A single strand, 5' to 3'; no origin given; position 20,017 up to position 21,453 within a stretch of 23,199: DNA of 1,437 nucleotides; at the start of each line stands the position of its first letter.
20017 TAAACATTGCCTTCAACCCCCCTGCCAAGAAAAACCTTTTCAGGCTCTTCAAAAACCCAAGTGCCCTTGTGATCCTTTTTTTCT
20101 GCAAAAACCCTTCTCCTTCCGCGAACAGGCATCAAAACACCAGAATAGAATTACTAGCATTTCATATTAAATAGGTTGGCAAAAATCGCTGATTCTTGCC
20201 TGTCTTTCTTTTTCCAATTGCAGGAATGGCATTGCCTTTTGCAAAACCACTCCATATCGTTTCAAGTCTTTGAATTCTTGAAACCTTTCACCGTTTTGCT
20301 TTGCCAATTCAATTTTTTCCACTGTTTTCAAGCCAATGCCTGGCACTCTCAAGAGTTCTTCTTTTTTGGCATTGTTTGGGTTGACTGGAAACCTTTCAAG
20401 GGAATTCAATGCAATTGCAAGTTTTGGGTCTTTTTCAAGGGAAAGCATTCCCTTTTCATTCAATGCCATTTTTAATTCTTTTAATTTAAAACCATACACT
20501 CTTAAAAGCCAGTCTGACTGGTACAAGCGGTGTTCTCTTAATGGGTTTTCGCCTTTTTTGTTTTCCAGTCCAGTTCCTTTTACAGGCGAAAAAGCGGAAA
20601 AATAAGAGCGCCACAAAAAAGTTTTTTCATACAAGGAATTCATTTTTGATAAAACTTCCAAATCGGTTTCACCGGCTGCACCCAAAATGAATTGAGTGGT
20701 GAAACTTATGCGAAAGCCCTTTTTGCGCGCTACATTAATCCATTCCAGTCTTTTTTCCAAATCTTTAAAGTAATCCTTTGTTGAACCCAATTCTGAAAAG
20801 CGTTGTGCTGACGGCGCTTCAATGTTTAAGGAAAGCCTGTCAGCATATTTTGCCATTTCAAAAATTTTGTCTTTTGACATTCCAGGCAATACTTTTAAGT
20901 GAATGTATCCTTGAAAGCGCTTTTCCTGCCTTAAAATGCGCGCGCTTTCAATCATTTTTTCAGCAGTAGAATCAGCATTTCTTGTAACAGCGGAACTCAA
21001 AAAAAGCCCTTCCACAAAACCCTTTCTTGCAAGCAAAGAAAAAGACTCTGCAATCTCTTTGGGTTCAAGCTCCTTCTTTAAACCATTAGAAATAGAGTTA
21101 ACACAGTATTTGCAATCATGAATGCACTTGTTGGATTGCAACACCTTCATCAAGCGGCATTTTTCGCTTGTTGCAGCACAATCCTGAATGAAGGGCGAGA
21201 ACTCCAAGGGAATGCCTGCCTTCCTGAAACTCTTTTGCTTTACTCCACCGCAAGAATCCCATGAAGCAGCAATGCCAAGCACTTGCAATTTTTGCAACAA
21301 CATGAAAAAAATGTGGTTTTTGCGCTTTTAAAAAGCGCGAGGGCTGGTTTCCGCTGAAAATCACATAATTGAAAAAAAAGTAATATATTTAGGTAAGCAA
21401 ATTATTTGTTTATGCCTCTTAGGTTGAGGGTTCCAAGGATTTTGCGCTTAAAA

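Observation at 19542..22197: Radical-SAM/HhH 'DNA modification/repair' gene with non-canonical partners, next to tRNA-Arg and a gene remnant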

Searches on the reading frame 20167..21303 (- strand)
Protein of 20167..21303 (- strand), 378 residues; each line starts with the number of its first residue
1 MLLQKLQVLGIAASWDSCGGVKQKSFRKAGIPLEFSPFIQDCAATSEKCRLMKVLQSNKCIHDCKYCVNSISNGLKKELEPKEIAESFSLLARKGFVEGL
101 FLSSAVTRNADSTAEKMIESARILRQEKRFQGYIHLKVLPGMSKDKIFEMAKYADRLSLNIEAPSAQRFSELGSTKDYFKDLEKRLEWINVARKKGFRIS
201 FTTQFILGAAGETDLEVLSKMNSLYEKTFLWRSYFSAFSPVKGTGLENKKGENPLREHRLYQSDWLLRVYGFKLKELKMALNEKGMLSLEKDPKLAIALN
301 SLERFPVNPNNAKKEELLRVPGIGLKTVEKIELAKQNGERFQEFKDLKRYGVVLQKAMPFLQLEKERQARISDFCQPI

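Call 4: search_protein_families(library=pfam, proteins=[window:20167-21303:-], max_evalue=1)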
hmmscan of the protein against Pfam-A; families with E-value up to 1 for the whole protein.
window:20167-21303:- (378 aa): 5 families
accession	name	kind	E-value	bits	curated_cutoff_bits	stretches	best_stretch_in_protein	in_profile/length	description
PF04055.27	Radical_SAM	-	2.3e-14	54.3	29.5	1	57-217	4-159/166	Radical SAM superfamily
PF12836.13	HHH_3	-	1.6e-06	28.6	27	1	307-350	6-49/65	Helix-hairpin-helix motif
PF00633.29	HHH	-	0.00061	20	24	1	310-331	6-27/30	Helix-hairpin-helix motif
PF14520.12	HHH_5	-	0.0019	19.1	27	1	311-331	31-51/57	Helix-hairpin-helix domain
PF14716.13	HHH_8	-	0.0092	16.8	30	1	298-338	33-71/73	Helix-hairpin-helix domain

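Call 5: search_protein_families(library=ncbifam, proteins=[window:20167-21303:-], max_evalue=1)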
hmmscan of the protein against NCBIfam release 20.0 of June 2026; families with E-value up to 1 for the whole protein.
window:20167-21303:- (378 aa): 20 families
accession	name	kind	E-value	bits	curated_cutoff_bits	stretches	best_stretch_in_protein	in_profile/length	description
TIGR03916.1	rSAM_link_UDG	hypoth_equivalog_domain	1.3e-86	291.3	343.5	1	3-368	2-381/415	putative DNA modification/repair radical SAM protein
NF053743.1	LipS2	equivalog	6.7e-09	35.6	270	1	54-280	27-244/292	LipS2 family lipoyl synthase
TIGR00433.2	bioB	equivalog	7.9e-07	28.6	225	1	49-251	41-234/307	biotin synthase BioB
NF004884.0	PRK06245.1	equivalog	1.2e-06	27.6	209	1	52-222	17-192/340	7,8-didemethyl-8-hydroxy-5-deazariboflavin synthase subunit CofG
TIGR00089.1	TIGR00089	subfamily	4.7e-06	25.7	251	1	59-251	148-341/429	MiaB/RimO family radical SAM methylthiotransferase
TIGR02351.2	thiH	equivalog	0.00029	20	380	1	57-126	80-148/364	2-iminoacetate synthase ThiH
NF053742.1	LipS1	equivalog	0.0017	18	230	1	57-187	14-138/268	LipS1 family lipoyl synthase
NF010916.0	PRK14336.1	equivalog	0.0049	15.7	606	1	59-245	133-320/418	tRNA (N6-isopentenyl adenosine(37)-C2)-methylthiotransferase MiaB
TIGR01259.1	comE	subfamily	0.01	15.8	152.35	1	306-349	59-102/120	comEA protein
TIGR01125.1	TIGR01125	equivalog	0.01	15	356.95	1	49-246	137-334/432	30S ribosomal protein S12 methylthiotransferase RimO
NF006308.0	PRK08508.1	equivalog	0.019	14.2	377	1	55-227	12-181/279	biotin synthase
TIGR01574.1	miaB-methiolase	equivalog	0.023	13.7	355.3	1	57-248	151-345/437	tRNA (N6-isopentenyl adenosine(37)-C2)-methylthiotransferase MiaB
TIGR03550.1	F420_cofG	equivalog_domain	0.027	13.6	213.35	1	57-223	11-186/322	7,8-didemethyl-8-hydroxy-5-deazariboflavin synthase CofG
TIGR00426.1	TIGR00426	subfamily_domain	0.033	14.2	53.1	1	307-348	8-50/69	competence protein ComEA helix-hairpin-helix repeat region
TIGR00608.1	radc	subfamily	0.039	13.7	133.85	1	310-361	55-107/218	RadC family protein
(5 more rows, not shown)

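Call 8: find_encoding_contigs(protein=window:20167-21303:-, flank=10000, max_places=6)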
Protein window:20167-21303:- (378 aa): no gene with exactly this product is on record in the collection.

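Call 9: search_protein_families(library=padloc, proteins=[window:20167-21303:-], max_evalue=1)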
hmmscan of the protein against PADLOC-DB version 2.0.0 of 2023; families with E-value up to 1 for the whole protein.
window:20167-21303:- (378 aa): 0 families

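Call 10: search_protein_families(library=phrogs, proteins=[window:20167-21303:-], max_evalue=1)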
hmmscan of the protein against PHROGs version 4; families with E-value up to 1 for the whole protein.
window:20167-21303:- (378 aa): 1 family
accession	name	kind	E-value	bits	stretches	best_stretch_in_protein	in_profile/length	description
phrog_14086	-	other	0.0018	18.8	1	44-77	81-114/353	radical SAM domain-containing protein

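Call 19: find_homologous_proteins(query=window:20167-21303:-, max_evalue=1e-20)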
Query window:20167-21303:- (378 aa): 6000 proteins with E <= 1e-20 among 8000 candidates; the best 120 are listed.
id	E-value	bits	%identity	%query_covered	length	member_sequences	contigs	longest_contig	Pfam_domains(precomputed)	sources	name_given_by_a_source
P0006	8.8e-247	836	100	100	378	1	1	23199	PF04055.28,PF12836.14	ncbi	ncbi:MAG: radical SAM protein [Candidatus Diapherotrites archaeon]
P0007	2.0e-193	660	79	99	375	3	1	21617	PF04055.28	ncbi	ncbi:MAG: radical SAM protein [Candidatus Diapherotrites archaeon]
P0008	1.6e-176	605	72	99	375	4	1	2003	PF04055.28,PF12836.14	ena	-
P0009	1.2e-167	576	69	99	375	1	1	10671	PF04055.28,PF12836.14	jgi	-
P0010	8.2e-153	527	63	96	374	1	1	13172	PF04055.28,PF12836.14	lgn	-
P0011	2.2e-150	519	63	99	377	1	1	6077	PF04055.28,PF12836.14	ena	-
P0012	1.0e-149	517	63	99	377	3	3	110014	PF04055.28,PF12836.14,PF00633.30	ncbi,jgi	-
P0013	1.6e-147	509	60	99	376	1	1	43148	PF04055.28,PF12836.14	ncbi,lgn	ncbi:MAG: helix-hairpin-helix domain-containing protein [Candidatus Diapherotrites archaeon]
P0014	7.8e-147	507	60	99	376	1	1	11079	PF04055.28,PF12836.14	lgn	-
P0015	8.7e-147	507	61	99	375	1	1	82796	PF04055.28,PF12836.14,PF00633.30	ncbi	-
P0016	1.2e-146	507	63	99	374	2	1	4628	PF14520.13,PF04055.28,PF12836.14,PF00633.30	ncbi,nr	ncbi:MAG: helix-hairpin-helix domain-containing protein [Candidatus Diapherotrites archaeon]|nr:heli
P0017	1.7e-146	506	62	99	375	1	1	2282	PF04055.28,PF12836.14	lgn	-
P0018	1.5e-145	503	64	99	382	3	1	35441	PF04055.28,PF12836.14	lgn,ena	-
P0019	8.7e-145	500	61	99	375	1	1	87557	PF04055.28,PF12836.14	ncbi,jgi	-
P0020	8.8e-145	500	62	99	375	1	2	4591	PF04055.28,PF12836.14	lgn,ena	-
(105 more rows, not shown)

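Call 20: find_encoding_contigs(protein=P0007, flank=8000, max_places=2)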
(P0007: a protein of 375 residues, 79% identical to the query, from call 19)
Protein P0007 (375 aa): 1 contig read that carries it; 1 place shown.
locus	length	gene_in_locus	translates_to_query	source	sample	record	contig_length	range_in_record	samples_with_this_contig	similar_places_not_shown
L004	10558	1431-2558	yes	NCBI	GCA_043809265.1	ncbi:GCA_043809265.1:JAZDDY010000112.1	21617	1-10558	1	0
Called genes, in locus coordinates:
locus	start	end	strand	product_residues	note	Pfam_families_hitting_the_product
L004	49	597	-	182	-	-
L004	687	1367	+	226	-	-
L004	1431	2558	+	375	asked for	PF04055:Radical_SAM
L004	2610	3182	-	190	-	PF01184:Gpr1_Fun34_YaaH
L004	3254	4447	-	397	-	-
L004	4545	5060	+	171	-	PF09537:DUF2383 (faint), PF13668:Ferritin_2 (weak), PF02915:Rubrerythrin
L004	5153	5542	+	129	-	PF21485:IF5A-like_N, PF08207:EFP_N (weak), PF01287:eIF-5a (weak)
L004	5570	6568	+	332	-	PF01916:DS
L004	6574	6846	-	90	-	-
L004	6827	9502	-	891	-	PF02629:CoA_binding, PF13380:CoA_binding_2, PF13607:Succ_CoA_lig, PF19045:Ligase_CoA_2, PF13549:ATP-grasp_5, PF00583:Acetyltransf_1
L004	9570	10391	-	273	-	-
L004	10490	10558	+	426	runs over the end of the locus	PF00501:AMP-binding, PF14535:AMP-binding_C_2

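Call 21: find_encoding_contigs(protein=P0009, flank=8000, max_places=2)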
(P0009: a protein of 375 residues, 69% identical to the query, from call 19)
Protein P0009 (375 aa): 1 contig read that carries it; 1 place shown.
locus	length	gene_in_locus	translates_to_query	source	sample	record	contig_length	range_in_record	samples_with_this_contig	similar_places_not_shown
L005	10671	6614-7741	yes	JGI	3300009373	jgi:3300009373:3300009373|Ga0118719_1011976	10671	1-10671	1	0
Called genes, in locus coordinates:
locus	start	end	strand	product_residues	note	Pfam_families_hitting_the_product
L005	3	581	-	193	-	?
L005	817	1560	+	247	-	PF00254:FKBP_C, PF22199:FKBP26_IF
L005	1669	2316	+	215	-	PF00227:Proteasome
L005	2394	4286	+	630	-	PF17214:KH_TffA, PF00753:Lactamase_B, PF16661:Lactamase_B_6, PF23023:Anti-Pycsar_Apyc1, PF12706:Lactamase_B_2, PF10996:Beta-Casp, PF07521:RMMBL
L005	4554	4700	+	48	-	-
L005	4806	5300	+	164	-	PF13207:AAA_17 (weak), PF13238:AAA_18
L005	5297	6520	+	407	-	-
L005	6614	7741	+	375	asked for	PF04055:Radical_SAM, PF12836:HHH_3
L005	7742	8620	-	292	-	-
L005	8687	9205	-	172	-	-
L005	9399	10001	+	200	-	-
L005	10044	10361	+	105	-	-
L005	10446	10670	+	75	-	?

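Call 22: find_encoding_contigs(protein=P0012, flank=8000, max_places=2)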
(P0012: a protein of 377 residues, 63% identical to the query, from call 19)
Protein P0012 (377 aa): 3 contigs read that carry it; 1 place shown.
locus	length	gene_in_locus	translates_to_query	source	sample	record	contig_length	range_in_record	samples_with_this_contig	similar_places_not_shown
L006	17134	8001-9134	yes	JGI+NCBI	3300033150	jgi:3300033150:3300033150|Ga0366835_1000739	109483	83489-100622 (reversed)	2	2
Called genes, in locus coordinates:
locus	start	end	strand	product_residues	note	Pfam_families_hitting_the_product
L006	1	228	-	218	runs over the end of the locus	-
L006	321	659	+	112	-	PF01849:NAC, PF19026:UBA_HYPK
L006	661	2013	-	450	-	-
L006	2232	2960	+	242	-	PF00254:FKBP_C, PF22199:FKBP26_IF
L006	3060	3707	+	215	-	PF00227:Proteasome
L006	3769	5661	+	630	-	PF17214:KH_TffA, PF00753:Lactamase_B, PF16661:Lactamase_B_6, PF23023:Anti-Pycsar_Apyc1 (weak), PF12706:Lactamase_B_2, PF10996:Beta-Casp, PF07521:RMMBL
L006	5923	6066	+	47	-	-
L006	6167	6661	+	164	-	PF01712:dNK (faint), PF13207:AAA_17 (weak), PF13238:AAA_18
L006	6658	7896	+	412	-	PF00927:Transglut_C (faint)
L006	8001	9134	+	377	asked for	PF04055:Radical_SAM, PF12836:HHH_3 (weak), PF00633:HHH (weak)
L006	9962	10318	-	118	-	-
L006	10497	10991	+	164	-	-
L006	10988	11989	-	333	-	-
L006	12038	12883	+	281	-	PF04414:tRNA_deacylase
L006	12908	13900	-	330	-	PF01070:FMN_dh, PF01645:Glu_synthase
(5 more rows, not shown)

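Call 37: find_related_loci(query=A3, collection=genome_contigs, flank=6000)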
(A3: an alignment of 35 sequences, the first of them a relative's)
Query A3 (378 aa) in genome_contigs; peptide patterns used: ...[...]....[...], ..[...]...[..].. (x = any residue, [..] = any of these).
299 stretches matched a pattern; 251 encode a relative of the query (tblastn E <= 1e-3); the best 80 are kept; 80 distinct loci.
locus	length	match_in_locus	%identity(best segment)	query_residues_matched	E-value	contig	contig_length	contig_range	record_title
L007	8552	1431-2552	79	1-374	0e+0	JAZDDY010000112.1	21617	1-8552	MAG: Candidatus Iainarchaeum archaeon isolate MEGAHIT-group-0.114 k141_9311672, whole genome shotgun sequence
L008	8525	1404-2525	78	1-374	0e+0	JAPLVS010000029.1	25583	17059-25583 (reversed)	MAG: Candidatus Iainarchaeum archaeon isolate LacPavin_0920_SED3_MAG_48_10 LacPavin_0920_SED3_scaffold_973441, whole gen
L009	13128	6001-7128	63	1-374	3e-159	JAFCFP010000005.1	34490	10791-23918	MAG: Candidatus Iainarchaeum archaeon isolate Meg22_1618_Bin_64 Meg22_1618_Bin_64_scaffold_1487, whole genome shotgun se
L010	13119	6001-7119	61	2-375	4e-155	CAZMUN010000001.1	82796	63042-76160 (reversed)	MAG TPA_asm: uncultured archaeon isolate SRP141376_co2_350 genome assembly, contig: NODE_744_length_82796_cov_5.623584,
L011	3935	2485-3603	62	1-374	1e-157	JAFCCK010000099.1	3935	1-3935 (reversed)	MAG: Candidatus Iainarchaeum archaeon isolate AB_3033_Bin_158 AB_3033_Bin_158_scaffold_45078, whole genome shotgun seque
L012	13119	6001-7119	63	1-375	2e-151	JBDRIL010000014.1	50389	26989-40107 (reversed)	MAG: archaeon isolate MEGAHIT-group-1.583 k141_4556699, whole genome shotgun sequence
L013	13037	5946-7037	59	10-373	6e-151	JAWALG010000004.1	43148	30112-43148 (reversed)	MAG: Candidatus Iainarchaeum archaeon isolate SRBZ-1_202007_bins_46 SRBZ-1_202007_bins_46_scaffold_4, whole genome shotg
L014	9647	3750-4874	61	2-375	2e-150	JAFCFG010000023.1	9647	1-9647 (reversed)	MAG: Candidatus Iainarchaeum archaeon isolate Meg22_1416_Bin_183 Meg22_1416_Bin_183_scaffold_17089, whole genome shotgun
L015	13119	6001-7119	60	1-374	4e-148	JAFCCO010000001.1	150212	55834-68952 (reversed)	MAG: Candidatus Iainarchaeum archaeon isolate AB_3033_Bin_60 AB_3033_Bin_60_scaffold_31, whole genome shotgun sequence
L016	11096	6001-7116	61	2-375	4e-148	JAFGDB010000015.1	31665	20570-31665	MAG: Candidatus Iainarchaeum archaeon isolate Zod_Metabat.1151 k87_1787695, whole genome shotgun sequence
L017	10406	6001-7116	60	3-375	5e-147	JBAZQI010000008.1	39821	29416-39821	MAG: archaeon isolate SO_2017_SWC_5 scaffold_889_c1_LP-4_2017, whole genome shotgun sequence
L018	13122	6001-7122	60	2-375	2e-146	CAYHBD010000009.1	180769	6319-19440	MAG TPA_asm: uncultured archaeon isolate ERP119294_co2_134 genome assembly, contig: k141_820110, whole genome shotgun se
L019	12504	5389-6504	59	1-374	2e-141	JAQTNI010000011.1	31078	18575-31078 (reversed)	MAG: Candidatus ainarchaeum sp. isolate STA_60 NODE_2786_length_31078_cov_3.572938_Sandtown_A, whole genome shotgun sequ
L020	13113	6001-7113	59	3-374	2e-140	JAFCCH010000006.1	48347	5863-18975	MAG: Thaumarchaeota archaeon isolate AB_1215_Bin_64 AB_1215_Bin_64.fna_scaffold_2035, whole genome shotgun sequence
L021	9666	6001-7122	57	1-374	8e-139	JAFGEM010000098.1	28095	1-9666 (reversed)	MAG: Candidatus Iainarchaeum archaeon isolate Zod_Metabat.1228 k87_10436353, whole genome shotgun sequence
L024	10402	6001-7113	48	3-374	5e-107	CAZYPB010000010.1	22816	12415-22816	MAG TPA_asm: Candidatus Micrarchaeota archaeon isolate SRP141376_co3_467 genome assembly, contig: NODE_6008_length_22816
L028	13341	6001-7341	44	1-374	2e-101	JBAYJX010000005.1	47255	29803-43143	MAG: archaeon isolate SO_2016_GW1_66 scaffold01436_OW334_2016, whole genome shotgun sequence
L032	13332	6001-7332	43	1-363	2e-100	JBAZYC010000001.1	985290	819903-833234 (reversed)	MAG: archaeon isolate SO_2017_GW1_71 NODE_17_length_985290_cov_1.729804_OW334_2017, whole genome shotgun sequence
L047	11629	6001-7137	43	2-374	1e-93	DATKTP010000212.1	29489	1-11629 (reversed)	MAG TPA_asm: Candidatus Deferrimicrobium sp. isolate SMAG_U14084 k141_2014832, whole genome shotgun sequence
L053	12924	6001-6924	50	51-371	3e-88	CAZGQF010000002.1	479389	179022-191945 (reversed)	MAG TPA_asm: Candidatus Undinarchaeota archaeon isolate SRP332253_co2_245 genome assembly, contig: NODE_2_length_479389_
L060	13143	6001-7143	40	2-374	4e-84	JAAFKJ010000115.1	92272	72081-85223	MAG: Candidatus Heimdallarchaeota archaeon isolate C4.bin.22 k83_1203399, whole genome shotgun sequence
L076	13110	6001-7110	40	4-374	4e-81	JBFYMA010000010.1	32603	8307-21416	MAG: Nanoarchaeota archaeon isolate PPR_0050 PPR_0050.fa_k121_598086, whole genome shotgun sequence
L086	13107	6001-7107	39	3-375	6e-80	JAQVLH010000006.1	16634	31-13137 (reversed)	MAG: Candidatus Nanoarchaeia archaeon isolate STF1_105 NODE_9190_length_16634_cov_3.074756_Sandtown_F1, whole genome sho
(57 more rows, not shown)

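Call 46: search_protein_families(library=pfam, proteins=[L047:7148-7870:+, L076:7118-7738:+, L086:7104-7538:+, L053:6924-7373:+, L004:654-1367:+, L004:49-597:-, L028:8930-9571:+, L028:9632-10372:+, L032:11396-12061:+, L024:7113-7763:-], max_evalue=0.1)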
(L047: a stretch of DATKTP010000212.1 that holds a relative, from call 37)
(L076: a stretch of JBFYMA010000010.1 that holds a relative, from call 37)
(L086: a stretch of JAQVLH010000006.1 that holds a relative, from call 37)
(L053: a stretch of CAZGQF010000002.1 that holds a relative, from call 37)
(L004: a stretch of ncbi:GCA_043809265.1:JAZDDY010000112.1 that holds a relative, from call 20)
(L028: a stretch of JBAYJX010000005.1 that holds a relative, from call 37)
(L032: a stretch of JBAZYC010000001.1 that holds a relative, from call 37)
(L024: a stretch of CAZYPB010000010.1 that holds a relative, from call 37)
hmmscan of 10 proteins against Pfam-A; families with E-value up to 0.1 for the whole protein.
L047:7148-7870:+ (240 aa): 2 families
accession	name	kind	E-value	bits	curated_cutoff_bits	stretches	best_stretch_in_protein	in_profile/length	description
PF13566.11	DUF4130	-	2e-22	80.3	27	1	43-211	11-142/146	Domain of unknown function (DUF4130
PF24993.1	GNC1_N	-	0.085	13.1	26.3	0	18-66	24-70/134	Stalled ribosome sensor GCN1 N-terminal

L076:7118-7738:+ (206 aa): 1 family
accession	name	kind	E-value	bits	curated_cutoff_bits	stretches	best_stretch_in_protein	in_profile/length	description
PF13566.11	DUF4130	-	2.9e-10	40.8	27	1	28-183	10-141/146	Domain of unknown function (DUF4130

L086:7104-7538:+ (144 aa): 2 families
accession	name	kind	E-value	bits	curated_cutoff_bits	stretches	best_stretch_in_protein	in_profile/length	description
PF13566.11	DUF4130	-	6.4e-09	36.4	27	1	5-123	44-141/146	Domain of unknown function (DUF4130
PF09293.15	RNaseH_C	-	0.068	14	25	0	10-41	66-97/124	T4 RNase H, C terminal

L053:6924-7373:+ (149 aa): 0 families

L004:654-1367:+ (237 aa): 1 family
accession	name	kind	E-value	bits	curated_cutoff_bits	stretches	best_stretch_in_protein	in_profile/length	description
PF23486.1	Ig_TMEM132_5th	-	0.092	13.3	28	0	60-138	11-81/137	TMEM132 fifth domain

L004:49-597:- (182 aa): 0 families

L028:8930-9571:+ (213 aa): 10 families
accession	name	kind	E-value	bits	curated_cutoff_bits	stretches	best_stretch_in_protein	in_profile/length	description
PF00583.31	Acetyltransf_1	-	3.7e-21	76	20.7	1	64-170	19-116/116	Acetyltransferase (GNAT) family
PF13508.13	Acetyltransf_7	-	6.1e-16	59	27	1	79-171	2-83/84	Acetyltransferase (GNAT) domain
PF13673.13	Acetyltransf_10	-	5.3e-12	46.3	23.6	1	76-172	27-109/128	Acetyltransferase (GNAT) domain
PF13420.13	Acetyltransf_4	-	1.4e-05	25.6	24.3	1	27-171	1-135/155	Acetyltransferase (GNAT) domain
PF13302.13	Acetyltransf_3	-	0.00036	21.7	25.4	1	25-165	2-132/138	Acetyltransferase (GNAT) domain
PF16092.11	CFAP61_N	-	0.00053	20.2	27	1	15-95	169-238/264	Cilia- and flagella-associated protein 61, N-terminal domain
PF14542.12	Acetyltransf_CG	-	0.0047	17.5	30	1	113-147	24-58/80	GCN5-related N-acetyl-transferase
PF08445.16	FR47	-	0.019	15.4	22.1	1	114-172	22-79/86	FR47-like protein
PF13523.12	Acetyltransf_8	-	0.027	14.6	27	1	122-173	88-140/145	Acetyltransferase (GNAT) domain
PF24553.2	Rv0428c_C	-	0.042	13.9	27.2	1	119-172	165-217/224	Probable histone acetyltransferase Rv0428c C-terminal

L028:9632-10372:+ (246 aa): 0 families

L032:11396-12061:+ (221 aa): 2 families
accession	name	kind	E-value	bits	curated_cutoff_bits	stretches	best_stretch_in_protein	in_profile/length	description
PF25764.1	KIF21A_4th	-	0.085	12.9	33.1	0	140-185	47-90/183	KIF21A-like domain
PF19820.4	DUF6303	-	0.09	13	25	0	160-201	30-70/93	Family of unknown function (DUF6303)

L024:7113-7763:- (216 aa): 4 families
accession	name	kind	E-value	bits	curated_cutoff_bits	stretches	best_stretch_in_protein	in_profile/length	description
PF00730.31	HhH-GPD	-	9.6e-15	55.3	26.2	1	32-175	3-108/108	HhH-GPD superfamily base excision DNA repair protein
PF10576.14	EndIII_4Fe-2S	-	0.00085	20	20.5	1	193-209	1-17/17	Iron-sulfur binding domain of endonuclease III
PF09674.15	DUF2400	-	0.0051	17.3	25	1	140-166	171-197/225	Protein of unknown function (DUF2400)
PF00633.29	HHH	-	0.058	13.7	24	0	121-133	18-30/30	Helix-hairpin-helix motif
